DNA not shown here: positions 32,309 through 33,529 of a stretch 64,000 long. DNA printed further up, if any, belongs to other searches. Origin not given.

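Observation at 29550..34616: Cobalamin-riboswitch operon whose first two products are T9SS-sorted secreted proteins, followed by a BtuB-like receptor and a beta-propeller protein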

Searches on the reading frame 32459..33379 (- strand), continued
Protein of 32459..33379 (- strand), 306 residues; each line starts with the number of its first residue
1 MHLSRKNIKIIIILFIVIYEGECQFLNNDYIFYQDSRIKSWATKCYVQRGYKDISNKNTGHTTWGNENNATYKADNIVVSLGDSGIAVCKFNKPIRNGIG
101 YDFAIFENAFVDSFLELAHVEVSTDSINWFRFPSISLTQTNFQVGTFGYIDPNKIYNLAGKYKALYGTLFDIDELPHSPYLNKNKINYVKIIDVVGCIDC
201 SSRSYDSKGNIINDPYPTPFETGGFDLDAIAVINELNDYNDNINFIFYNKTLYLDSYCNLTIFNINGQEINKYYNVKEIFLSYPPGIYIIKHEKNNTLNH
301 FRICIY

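Call 63: search_protein_families(library=pfam, proteins=[L031:4586-5881:+, L058:4592-5881:+, L029:140-1804:+, L049:4312-6093:+, L025:5950-7008:+, L036:2378-3505:+, L008:4727-6004:+, L021:4163-5359:+, L063:1048-2160:+, L044:4124-5848:+], max_evalue=0.01)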
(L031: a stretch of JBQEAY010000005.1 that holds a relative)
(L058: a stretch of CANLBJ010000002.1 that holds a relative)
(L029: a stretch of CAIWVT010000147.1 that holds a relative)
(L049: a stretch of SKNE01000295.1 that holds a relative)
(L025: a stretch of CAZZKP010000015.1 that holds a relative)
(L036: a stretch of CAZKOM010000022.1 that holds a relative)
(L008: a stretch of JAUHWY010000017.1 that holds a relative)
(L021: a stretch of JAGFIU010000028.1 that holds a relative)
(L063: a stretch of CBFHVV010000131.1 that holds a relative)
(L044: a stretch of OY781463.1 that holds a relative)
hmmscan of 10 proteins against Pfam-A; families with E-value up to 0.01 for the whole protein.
L031:4586-5881:+ (432 aa): 2 families
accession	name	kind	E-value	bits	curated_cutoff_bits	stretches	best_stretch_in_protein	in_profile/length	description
PF16819.11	DUF5074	-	2.6e-21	76.5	27.2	1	30-337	1-339/353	Domain of unknown function (DUF5074)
PF18962.6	Por_Secre_tail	-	3.7e-14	53.2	27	1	365-431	1-75/75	Secretion system C-terminal sorting domain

L058:4592-5881:+ (430 aa): 2 families
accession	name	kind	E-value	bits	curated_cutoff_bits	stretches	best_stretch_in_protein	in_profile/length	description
PF16819.11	DUF5074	-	1.3e-15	57.7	27.2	1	28-251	1-229/353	Domain of unknown function (DUF5074)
PF18962.6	Por_Secre_tail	-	2.2e-12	47.5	27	1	363-429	1-75/75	Secretion system C-terminal sorting domain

L029:140-1804:+ (555 aa): 2 families
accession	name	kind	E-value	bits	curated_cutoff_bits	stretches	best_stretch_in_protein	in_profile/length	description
PF14717.12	DUF4465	-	2e-47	162.3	25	1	68-239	3-176/176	Domain of unknown function (DUF4465)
PF18962.6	Por_Secre_tail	-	2.3e-12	47.4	27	1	482-552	1-75/75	Secretion system C-terminal sorting domain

L049:4312-6093:+ (594 aa): 1 family
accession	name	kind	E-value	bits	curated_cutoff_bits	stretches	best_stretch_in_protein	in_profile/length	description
PF14717.12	DUF4465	-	4.2e-51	174.2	25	1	84-260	5-175/176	Domain of unknown function (DUF4465)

L025:5950-7008:+ (353 aa): 0 families

L036:2378-3505:+ (376 aa): 0 families

L008:4727-6004:+ (426 aa): 1 family
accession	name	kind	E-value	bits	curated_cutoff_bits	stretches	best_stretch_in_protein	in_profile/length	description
PF18962.6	Por_Secre_tail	-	2.4e-06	28.2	27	1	352-417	1-67/75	Secretion system C-terminal sorting domain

L021:4163-5359:+ (399 aa): 1 family
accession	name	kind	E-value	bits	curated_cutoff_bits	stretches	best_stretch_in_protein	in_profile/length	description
PF18962.6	Por_Secre_tail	-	1.3e-11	45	27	1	331-395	1-72/75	Secretion system C-terminal sorting domain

L063:1048-2160:+ (371 aa): 1 family
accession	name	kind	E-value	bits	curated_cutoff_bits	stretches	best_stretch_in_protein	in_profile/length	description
PF18962.6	Por_Secre_tail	-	4.3e-10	40.2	27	1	305-371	1-72/75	Secretion system C-terminal sorting domain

L044:4124-5848:+ (575 aa): 2 families
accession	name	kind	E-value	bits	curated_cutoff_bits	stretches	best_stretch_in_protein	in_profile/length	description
PF18962.6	Por_Secre_tail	-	4.5e-11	43.3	27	1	504-573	1-75/75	Secretion system C-terminal sorting domain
PF23775.1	Beta-prop_RIG_2nd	-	0.0043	17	80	0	229-303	54-127/278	RIG second beta-propeller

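Call 88: search_protein_families(library=pfam, proteins=[L066:5141-5938:+, L066:5932-6741:+, L078:5995-7005:+, L080:5881-6888:+, L035:5776-6876:+], max_evalue=0.01)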
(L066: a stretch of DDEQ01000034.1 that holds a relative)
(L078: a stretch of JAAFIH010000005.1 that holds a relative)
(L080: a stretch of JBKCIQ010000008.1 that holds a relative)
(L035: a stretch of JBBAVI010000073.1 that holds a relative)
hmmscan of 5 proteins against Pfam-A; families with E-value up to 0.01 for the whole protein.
L066:5141-5938:+ (266 aa): 2 families
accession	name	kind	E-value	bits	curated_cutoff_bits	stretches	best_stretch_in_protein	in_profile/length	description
PF14717.12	DUF4465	-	4.4e-55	187.2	25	1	65-235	3-176/176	Domain of unknown function (DUF4465)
PF07589.16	PEP-CTERM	-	2.1e-06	28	20.7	1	239-261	1-24/24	PEP-CTERM motif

L066:5932-6741:+ (270 aa): 1 family
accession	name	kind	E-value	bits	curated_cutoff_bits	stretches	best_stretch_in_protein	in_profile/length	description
PF07589.16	PEP-CTERM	-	3.8e-06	27.2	20.7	1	243-265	1-24/24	PEP-CTERM motif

L078:5995-7005:+ (337 aa): 0 families

L080:5881-6888:+ (336 aa): 1 family
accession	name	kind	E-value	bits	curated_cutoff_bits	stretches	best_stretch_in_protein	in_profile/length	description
PF18962.6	Por_Secre_tail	-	0.0027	18.4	27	1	269-331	9-72/75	Secretion system C-terminal sorting domain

L035:5776-6876:+ (367 aa): 1 family
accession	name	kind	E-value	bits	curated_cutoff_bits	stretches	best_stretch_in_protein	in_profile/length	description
PF18962.6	Por_Secre_tail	-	0.0017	19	27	1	294-358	7-66/75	Secretion system C-terminal sorting domain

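Call 92: search_protein_families(library=pfam, proteins=[L004:9964-11304:+, L004:11262-12098:+, L013:8792-9736:+, L013:9807-11447:+, L034:8124-9254:+, L034:9327-10655:+, L071:6961-7761:+, L071:7894-8718:+, L071:9075-10184:+, L079:7401-8849:+], max_evalue=0.00001)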
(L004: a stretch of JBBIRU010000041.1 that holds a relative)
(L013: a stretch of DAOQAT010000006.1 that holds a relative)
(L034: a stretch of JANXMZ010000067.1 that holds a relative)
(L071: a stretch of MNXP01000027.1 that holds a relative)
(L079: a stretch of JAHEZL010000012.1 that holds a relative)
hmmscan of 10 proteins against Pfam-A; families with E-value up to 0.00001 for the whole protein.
L004:9964-11304:+ (447 aa): 2 families
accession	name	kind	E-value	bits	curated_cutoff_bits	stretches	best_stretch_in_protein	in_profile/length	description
PF00919.26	UPF0004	-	1.1e-25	89.9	27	1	19-114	1-98/98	Uncharacterized protein family UPF0004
PF04055.27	Radical_SAM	-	6.1e-24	85.5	29.5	1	162-331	2-166/166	Radical SAM superfamily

L004:11262-12098:+ (279 aa): 1 family
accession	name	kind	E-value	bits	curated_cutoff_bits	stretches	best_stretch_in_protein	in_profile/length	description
PF00459.30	Inositol_P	-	1.7e-64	218.4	27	1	19-271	2-263/271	Inositol monophosphatase family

L013:8792-9736:+ (315 aa): 3 families
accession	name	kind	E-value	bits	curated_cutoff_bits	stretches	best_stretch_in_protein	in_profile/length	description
PF00535.33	Glycos_transf_2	-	2.1e-30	106.3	23.3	1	12-171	1-163/168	Glycosyl transferase family 2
PF10111.15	Glyco_tranf_2_2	-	6.1e-07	29.6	27.3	1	12-103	1-92/276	Glycosyltransferase like family 2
PF13641.12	Glyco_tranf_2_3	-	9.4e-07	29.5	27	1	11-102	3-96/230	Glycosyltransferase like family 2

L013:9807-11447:+ (547 aa): 0 families

L034:8124-9254:+ (377 aa): 1 family
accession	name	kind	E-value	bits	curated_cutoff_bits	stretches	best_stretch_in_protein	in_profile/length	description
PF01497.23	Peripla_BP_2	-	2.4e-15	57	27.5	1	95-327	9-229/235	Periplasmic binding protein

L034:9327-10655:+ (443 aa): 3 families
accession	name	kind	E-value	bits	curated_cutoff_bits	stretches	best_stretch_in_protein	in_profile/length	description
PF08245.18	Mur_ligase_M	-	4.2e-14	53.4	24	1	108-279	1-199/200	Mur ligase middle domain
PF02875.26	Mur_ligase_C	-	9e-09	36.7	28.4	1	302-414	1-110/127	Mur ligase, glutamate ligase domain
PF01225.30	Mur_ligase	-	3.8e-07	30.8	21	1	2-103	1-94/95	Mur ligase family, catalytic domain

L071:6961-7761:+ (267 aa): 1 family
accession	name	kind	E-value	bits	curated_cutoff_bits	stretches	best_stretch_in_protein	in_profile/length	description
PF03372.29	Exo_endo_phos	-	9e-31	107.7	24.5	1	15-238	1-205/225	Endonuclease/Exonuclease/phosphatase family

L071:7894-8718:+ (275 aa): 1 family
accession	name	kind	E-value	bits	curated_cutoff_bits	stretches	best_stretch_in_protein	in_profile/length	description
PF01975.23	SurE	-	1.2e-59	201.7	22.1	1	25-211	1-189/189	Survival protein SurE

L071:9075-10184:+ (370 aa): 2 families
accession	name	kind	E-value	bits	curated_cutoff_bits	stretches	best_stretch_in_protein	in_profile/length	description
PF02684.21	LpxB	-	1.7e-86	290.9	22.6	1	8-355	2-364/374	Lipid-A-disaccharide synthetase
PF04007.18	DUF354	-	4.7e-06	26.3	22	1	198-291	208-303/349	Protein of unknown function (DUF354)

L079:7401-8849:+ (483 aa): 2 families
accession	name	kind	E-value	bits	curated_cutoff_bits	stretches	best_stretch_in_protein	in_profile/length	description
PF00696.33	AA_kinase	-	9.7e-36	124.1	24.9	1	35-310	1-234/234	Amino acid kinase family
PF22468.2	ACT_9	-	3.5e-16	59.1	27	1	413-469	1-59/61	ACT domain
